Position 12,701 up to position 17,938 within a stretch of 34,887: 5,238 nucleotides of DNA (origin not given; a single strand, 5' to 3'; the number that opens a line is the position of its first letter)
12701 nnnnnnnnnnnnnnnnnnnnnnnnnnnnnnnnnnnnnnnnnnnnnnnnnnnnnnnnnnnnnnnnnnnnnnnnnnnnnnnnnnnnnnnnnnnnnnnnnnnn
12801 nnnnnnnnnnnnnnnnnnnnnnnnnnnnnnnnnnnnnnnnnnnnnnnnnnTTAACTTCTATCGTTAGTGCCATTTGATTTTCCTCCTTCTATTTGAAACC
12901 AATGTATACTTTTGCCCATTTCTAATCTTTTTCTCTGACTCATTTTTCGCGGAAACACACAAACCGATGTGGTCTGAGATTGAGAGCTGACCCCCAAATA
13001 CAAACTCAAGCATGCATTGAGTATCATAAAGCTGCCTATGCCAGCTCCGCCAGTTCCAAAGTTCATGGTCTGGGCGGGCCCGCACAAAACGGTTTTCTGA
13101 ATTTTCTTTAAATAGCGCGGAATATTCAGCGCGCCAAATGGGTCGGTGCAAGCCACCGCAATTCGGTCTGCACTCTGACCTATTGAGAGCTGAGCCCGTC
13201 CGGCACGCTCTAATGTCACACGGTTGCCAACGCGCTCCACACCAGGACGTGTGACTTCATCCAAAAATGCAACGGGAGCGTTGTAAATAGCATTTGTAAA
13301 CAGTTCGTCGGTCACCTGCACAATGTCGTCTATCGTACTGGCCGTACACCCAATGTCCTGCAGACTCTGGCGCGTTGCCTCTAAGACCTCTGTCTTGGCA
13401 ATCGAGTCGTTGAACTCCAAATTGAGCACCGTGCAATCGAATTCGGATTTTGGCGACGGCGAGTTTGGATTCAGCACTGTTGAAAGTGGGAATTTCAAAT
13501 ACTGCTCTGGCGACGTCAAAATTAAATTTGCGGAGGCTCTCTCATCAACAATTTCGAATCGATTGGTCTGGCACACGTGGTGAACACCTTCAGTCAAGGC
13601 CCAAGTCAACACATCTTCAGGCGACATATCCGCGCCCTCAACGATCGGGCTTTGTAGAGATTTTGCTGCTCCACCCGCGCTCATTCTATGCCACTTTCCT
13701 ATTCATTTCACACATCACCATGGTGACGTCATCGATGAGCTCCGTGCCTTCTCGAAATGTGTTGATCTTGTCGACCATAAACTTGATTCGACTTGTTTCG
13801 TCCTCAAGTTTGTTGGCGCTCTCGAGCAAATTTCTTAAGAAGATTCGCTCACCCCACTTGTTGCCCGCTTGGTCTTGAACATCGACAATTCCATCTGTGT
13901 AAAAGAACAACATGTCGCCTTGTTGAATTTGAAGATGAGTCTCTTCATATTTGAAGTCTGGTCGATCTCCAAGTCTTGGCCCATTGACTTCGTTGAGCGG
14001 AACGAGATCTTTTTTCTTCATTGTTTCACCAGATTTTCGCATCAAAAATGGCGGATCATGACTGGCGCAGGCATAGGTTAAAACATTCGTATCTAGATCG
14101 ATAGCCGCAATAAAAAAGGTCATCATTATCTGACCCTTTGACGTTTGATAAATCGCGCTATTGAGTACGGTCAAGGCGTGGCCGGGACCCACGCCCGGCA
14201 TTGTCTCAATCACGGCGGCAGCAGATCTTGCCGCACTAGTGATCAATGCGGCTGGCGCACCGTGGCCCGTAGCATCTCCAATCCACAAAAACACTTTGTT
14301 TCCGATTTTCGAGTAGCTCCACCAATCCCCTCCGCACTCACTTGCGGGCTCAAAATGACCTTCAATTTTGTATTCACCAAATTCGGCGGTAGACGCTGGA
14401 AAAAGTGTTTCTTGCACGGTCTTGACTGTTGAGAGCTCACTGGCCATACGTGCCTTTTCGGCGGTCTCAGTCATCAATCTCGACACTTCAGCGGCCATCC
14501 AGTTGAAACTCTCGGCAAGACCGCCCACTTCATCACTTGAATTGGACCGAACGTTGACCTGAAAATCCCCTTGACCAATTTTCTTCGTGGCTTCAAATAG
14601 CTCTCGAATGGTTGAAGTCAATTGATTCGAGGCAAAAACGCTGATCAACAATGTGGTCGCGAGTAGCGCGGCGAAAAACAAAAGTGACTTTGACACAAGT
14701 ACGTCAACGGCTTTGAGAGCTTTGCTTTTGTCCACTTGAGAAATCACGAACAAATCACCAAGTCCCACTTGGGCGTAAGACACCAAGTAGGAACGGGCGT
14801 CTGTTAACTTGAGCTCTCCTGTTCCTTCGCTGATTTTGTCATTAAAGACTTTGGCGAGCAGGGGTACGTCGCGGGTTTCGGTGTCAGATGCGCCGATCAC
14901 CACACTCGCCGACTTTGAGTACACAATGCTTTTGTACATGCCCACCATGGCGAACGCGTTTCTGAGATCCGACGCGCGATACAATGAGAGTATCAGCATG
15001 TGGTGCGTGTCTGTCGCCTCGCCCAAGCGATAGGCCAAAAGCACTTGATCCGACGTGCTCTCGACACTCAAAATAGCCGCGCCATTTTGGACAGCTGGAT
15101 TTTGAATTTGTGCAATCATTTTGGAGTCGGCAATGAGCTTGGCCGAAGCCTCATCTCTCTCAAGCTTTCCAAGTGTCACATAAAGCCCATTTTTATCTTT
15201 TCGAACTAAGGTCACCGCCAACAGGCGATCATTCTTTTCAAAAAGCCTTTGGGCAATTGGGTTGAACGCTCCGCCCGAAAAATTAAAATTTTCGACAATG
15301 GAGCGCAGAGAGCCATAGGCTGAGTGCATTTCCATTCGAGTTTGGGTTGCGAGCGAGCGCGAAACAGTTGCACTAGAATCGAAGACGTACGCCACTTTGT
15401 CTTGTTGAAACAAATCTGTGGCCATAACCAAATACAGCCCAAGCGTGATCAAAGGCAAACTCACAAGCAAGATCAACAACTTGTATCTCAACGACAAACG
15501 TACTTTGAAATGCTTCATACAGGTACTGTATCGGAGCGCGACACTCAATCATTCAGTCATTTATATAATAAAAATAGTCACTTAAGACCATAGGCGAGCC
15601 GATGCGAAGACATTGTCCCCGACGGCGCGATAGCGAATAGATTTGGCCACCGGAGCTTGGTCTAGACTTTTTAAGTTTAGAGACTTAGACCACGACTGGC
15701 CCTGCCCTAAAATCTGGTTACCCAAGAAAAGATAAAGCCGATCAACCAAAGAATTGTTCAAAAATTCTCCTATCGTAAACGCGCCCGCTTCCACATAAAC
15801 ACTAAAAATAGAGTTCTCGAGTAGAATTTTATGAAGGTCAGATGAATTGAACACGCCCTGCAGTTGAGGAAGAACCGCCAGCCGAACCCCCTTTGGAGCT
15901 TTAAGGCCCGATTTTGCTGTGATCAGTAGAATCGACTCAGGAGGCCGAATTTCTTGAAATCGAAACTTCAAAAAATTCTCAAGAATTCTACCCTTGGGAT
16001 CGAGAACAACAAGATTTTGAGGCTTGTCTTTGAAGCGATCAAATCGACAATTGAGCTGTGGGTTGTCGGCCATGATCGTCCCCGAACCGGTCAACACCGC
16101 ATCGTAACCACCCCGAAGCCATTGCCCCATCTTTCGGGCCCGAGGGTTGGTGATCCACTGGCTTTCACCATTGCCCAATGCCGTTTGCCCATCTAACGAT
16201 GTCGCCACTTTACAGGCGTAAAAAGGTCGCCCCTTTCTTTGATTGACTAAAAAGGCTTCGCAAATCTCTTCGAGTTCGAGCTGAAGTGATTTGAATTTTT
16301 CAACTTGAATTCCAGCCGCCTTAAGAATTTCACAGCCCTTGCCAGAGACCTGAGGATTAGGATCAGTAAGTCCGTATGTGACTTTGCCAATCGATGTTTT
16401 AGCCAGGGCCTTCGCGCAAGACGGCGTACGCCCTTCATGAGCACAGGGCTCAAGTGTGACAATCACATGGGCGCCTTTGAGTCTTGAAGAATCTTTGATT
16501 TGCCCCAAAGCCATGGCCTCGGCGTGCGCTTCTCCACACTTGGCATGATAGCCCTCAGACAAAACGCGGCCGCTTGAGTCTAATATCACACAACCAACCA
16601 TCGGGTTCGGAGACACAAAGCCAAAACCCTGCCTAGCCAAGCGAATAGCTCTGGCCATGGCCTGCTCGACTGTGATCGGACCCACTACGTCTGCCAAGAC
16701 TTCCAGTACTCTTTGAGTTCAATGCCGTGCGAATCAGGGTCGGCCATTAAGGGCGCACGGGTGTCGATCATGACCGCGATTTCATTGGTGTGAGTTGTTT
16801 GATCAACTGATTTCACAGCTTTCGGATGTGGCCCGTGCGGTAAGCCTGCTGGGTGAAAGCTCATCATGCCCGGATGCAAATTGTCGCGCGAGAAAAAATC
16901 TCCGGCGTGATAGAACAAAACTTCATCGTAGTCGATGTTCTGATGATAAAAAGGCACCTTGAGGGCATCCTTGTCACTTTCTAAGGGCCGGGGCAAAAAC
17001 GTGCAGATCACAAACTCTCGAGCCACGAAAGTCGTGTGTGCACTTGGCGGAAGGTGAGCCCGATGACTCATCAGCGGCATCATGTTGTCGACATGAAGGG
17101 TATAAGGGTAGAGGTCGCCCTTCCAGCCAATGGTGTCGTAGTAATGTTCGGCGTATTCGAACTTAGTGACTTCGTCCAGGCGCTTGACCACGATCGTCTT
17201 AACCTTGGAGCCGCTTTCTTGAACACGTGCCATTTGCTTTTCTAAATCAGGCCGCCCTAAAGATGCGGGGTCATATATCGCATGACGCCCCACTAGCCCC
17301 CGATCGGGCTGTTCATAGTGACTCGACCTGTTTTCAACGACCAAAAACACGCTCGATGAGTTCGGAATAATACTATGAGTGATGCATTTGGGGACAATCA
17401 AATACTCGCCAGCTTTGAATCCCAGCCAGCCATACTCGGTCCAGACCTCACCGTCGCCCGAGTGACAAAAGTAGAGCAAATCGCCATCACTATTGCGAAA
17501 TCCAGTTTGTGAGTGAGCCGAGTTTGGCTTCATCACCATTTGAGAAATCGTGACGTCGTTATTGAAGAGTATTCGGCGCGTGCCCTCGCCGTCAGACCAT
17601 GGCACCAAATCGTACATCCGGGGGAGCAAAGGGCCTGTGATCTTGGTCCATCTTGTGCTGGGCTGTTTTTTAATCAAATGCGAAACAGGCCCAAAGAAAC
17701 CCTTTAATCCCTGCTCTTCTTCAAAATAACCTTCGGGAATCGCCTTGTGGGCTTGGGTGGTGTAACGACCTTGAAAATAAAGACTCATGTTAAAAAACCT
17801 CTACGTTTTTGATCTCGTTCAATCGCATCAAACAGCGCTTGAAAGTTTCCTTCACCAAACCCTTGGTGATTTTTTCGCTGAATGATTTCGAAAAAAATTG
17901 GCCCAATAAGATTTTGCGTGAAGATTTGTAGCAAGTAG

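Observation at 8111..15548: Six-gene translationally coupled operon joining a partner-switching module to a CheA-like/CheY/REC-PATAN-TPR phosphorelay, with no sigma factor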

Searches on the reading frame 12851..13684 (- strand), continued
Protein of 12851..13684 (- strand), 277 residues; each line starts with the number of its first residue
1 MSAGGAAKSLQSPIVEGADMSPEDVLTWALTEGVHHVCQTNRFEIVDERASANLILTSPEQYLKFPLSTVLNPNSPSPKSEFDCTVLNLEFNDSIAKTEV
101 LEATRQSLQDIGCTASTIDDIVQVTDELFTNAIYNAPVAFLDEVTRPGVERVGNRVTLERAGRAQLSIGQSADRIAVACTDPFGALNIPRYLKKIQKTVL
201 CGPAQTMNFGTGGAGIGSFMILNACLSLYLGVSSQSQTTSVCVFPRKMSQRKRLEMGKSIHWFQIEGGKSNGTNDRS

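Call 85: search_protein_families(library=pfam, proteins=[L159:1281-4646:+, L159:4633-5130:+, L159:225-1256:+, L094:3137-5872:-, L094:6001-6993:+, L094:6998-7468:+, L094:7480-8379:-, L094:8446-10035:+, L094:10039-11328:+, L099:6601-10143:+], max_evalue=0.001)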
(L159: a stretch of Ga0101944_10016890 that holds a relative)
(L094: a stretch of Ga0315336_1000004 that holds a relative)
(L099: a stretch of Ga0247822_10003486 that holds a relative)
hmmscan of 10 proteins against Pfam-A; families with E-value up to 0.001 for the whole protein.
L159:1281-4646:+ (1121 aa): 6 families
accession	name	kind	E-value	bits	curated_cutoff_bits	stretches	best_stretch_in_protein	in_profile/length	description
PF07228.17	SpoIIE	-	9.2e-41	140.3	25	1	557-777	2-188/192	Stage II sporulation protein E (SpoIIE)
PF00672.30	HAMP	-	8.3e-17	61.7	25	1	301-352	1-52/53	HAMP domain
PF02743.24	dCache_1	-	5.1e-08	33.2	45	1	98-266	68-239/240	Cache domain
PF13492.12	GAF_3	-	5.2e-06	27.3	27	1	377-494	5-129/129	GAF domain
PF13185.12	GAF_2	-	7.6e-05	23.4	28.6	0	410-492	62-135/136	GAF domain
PF01590.32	GAF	-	0.00035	21.6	22.4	0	414-491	64-132/133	GAF domain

L159:4633-5130:+ (165 aa): 0 families

L159:225-1256:+ (343 aa): 1 family
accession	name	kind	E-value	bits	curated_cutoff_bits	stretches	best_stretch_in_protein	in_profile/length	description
PF04773.18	FecR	-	6.3e-07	30.2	24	1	89-162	1-75/97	FecR protein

L094:3137-5872:- (911 aa): 3 families
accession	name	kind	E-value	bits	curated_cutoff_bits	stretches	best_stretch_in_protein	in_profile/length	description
PF00563.25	EAL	-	3.9e-48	164.3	31.3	1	548-777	4-236/236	EAL domain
PF00990.26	GGDEF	-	2.5e-30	105.8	23.8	1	189-346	2-160/161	Diguanylate cyclase, GGDEF domain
PF00072.30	Response_reg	-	4e-19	69.3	30.2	1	15-125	1-110/111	Response regulator receiver domain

L094:6001-6993:+ (330 aa): 0 families

L094:6998-7468:+ (156 aa): 0 families

L094:7480-8379:- (299 aa): 3 families
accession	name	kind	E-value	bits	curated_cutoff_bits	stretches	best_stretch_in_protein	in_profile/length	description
PF02826.25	2-Hacid_dh_C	-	2.2e-51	174.2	25.1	1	106-268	2-178/178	D-isomer specific 2-hydroxyacid dehydrogenase, NAD binding domain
PF00389.36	2-Hacid_dh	-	8.4e-26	90.7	24.6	1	19-297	13-131/134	D-isomer specific 2-hydroxyacid dehydrogenase, catalytic domain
PF03807.23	F420_oxidored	-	0.00054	20.9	21.6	0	140-208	2-68/94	NADP oxidoreductase coenzyme F420-dependent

L094:8446-10035:+ (529 aa): 2 families
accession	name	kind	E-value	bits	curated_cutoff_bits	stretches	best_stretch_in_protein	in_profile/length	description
PF07583.16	PSCyt2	-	1.5e-42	146.3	29.8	1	46-232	2-208/209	Protein of unknown function (DUF1549)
PF07587.16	PSD1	-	8.5e-29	101.1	28.5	1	294-401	13-126/244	Protein of unknown function (DUF1553)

L094:10039-11328:+ (429 aa): 1 family
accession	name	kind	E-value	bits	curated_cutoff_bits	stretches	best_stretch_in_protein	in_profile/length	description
PF07394.17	DUF1501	-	1.2e-100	337.9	27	1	54-428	1-390/390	Protein of unknown function (DUF1501)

L099:6601-10143:+ (1180 aa): 1 family
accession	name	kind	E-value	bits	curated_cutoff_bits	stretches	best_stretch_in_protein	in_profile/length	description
PF07586.16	HXXSHH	-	5e-59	200.8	30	1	766-1085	1-307/307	Protein of unknown function (DUF1552)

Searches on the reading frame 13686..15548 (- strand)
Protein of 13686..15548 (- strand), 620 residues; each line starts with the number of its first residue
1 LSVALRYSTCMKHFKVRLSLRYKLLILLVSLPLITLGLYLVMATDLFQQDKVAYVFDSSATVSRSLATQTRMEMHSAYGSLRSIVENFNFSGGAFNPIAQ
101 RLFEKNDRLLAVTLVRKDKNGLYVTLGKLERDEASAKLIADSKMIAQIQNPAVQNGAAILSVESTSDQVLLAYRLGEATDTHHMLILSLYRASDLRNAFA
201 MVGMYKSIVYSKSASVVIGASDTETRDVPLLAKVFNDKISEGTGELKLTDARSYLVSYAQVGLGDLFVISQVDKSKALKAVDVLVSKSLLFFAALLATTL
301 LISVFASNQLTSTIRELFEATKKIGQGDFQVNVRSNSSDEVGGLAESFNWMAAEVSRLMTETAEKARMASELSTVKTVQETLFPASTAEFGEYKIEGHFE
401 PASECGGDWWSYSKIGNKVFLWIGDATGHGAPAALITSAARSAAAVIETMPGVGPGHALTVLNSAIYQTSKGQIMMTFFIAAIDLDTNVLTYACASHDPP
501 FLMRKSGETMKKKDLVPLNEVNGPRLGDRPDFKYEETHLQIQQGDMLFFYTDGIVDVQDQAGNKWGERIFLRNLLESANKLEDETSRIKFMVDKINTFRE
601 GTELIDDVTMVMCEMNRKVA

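Call 4: search_protein_families(library=pfam, proteins=[window:13686-15548:-], max_evalue=0.01)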
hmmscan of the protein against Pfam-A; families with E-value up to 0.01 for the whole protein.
window:13686-15548:- (620 aa): 2 families
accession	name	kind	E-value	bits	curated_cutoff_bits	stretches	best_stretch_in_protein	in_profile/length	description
PF07228.17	SpoIIE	-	8.5e-34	117.6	25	1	417-615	3-191/192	Stage II sporulation protein E (SpoIIE)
PF00672.30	HAMP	-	9.8e-09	35.9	25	1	307-355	3-51/53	HAMP domain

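Call 12: search_protein_families(library=pfam, proteins=[window:13686-15518:-], max_evalue=10)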
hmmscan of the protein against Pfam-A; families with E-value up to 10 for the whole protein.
window:13686-15518:- (610 aa): 4 families
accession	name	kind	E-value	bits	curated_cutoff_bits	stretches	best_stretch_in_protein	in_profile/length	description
PF07228.17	SpoIIE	-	8.2e-34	117.7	25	1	407-605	3-191/192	Stage II sporulation protein E (SpoIIE)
PF00672.30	HAMP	-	9.4e-09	35.9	25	1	297-345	3-51/53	HAMP domain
PF00952.22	Bunya_nucleocap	-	0.17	12.4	25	1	31-137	23-121/229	Bunyavirus nucleocapsid (N) protein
PF09716.15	ETRAMP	-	0.26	11.8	29.1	1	275-309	3-28/81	Malarial early transcribed membrane protein (ETRAMP)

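Call 13: search_protein_families(library=ncbifam, proteins=[window:13686-15518:-], max_evalue=1)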
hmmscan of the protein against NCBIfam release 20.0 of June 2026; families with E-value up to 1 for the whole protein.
window:13686-15518:- (610 aa): 23 families
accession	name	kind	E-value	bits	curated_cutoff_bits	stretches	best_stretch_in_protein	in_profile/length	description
NF038263.1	prot_phos_SiaA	equivalog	3.1e-20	72.3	700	1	240-602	273-654/658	biofilm regulation protein phosphatase SiaA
NF033092.0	HK_WalK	equivalog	7.6e-11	41.3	725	1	280-363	179-265/594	cell wall metabolism sensor histidine kinase WalK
NF012163.2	BaeS_SmeS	equivalog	4.2e-10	39.1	500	1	241-347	129-235/457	sensor histidine kinase efflux regulator BaeS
NF041210.1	his_kin_PieS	equivalog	2.2e-08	33.5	850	1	279-352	168-243/474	two component system sensor histidine kinase PieS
NF053592.1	HK_near_YfiR_like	equivalog_domain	1e-07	31.7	194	1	253-346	131-222/223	sensor histidine kinase, YfiR-like protein-associated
NF045911.1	TCSHisKinNblS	equivalog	1.3e-07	30.4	1000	1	281-365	186-275/621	two-component system sensor histidine kinase NblS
NF045505.1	RR_RssB_Pseudo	equivalog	1.6e-07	30.7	700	1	365-560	159-354/394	two-component system response regulator RssB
NF008184.0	PRK10935.1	equivalog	2.5e-07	29.7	553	1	255-373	133-251/565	nitrate/nitrite two-component system sensor histidine kinase NarQ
NF007837.0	PRK10549.1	equivalog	1.1e-06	27.6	603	1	282-347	172-235/466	envelope stress sensor histidine kinase BaeS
TIGR02865.1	spore_II_E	equivalog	1.8e-06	26.3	490.8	1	394-604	565-762/764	stage II sporulation protein E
NF040691.1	MtrAB_MtrB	equivalog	7.2e-06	25.3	450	1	265-358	180-270/507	MtrAB system histidine kinase MtrB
NF047496.1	HK_LIC11548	equivalog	7.2e-06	25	750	1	274-359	274-358/589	LIC_11548 family sensor histidine kinase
NF012226.0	AdeS_HK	equivalog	1.1e-05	24.8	500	1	256-367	42-154/353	two-component sensor histidine kinase AdeS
NF007896.0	PRK10600.1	equivalog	4.1e-05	22.4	578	1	259-351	138-229/598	nitrate/nitrite two-component system sensor histidine kinase NarX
NF058645.1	MCPCtpMPsAe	equivalog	0.00038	19.3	900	1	268-358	197-289/558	methyl-accepting chemotaxis protein CtpM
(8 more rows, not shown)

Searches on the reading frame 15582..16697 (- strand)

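Call 4: search_protein_families(library=pfam, proteins=[window:15582-16697:-], max_evalue=0.01)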
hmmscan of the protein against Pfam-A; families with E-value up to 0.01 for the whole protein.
window:15582-16697:- (371 aa): 4 families
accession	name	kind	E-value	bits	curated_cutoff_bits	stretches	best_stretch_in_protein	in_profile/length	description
PF01872.23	RibD_C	-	3.8e-26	92.6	24.1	1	160-338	3-174/197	RibD C-terminal domain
PF00383.29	dCMP_cyt_deam_1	-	8.5e-17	61.4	25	1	10-109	4-101/102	Cytidine and deoxycytidylate deaminase zinc-binding region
PF18785.7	Inv-AAD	-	3.9e-06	27.2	26.5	1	37-145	3-127/129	Invertebrate-AID/APOBEC-deaminase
PF14437.12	MafB19-deam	-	4.4e-06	27.1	27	1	33-149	24-137/142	MafB19-like deaminase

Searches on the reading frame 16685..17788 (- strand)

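Call 4: search_protein_families(library=pfam, proteins=[window:16685-17788:-], max_evalue=0.01)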
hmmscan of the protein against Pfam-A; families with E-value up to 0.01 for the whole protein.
window:16685-17788:- (367 aa): 3 families
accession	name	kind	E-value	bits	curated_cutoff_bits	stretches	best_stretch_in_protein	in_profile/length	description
PF20510.4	HgmA_N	-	3.4e-13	50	20.2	1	85-230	129-270/273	Homogentisate 1,2-dioxygenase N-terminal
PF04209.19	HgmA_C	-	0.00045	20.5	21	1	249-366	26-147/153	Homogentisate 1,2-dioxygenase C-terminal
PF07883.17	Cupin_2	-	0.00095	19.3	27.2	0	104-144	20-60/70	Cupin domain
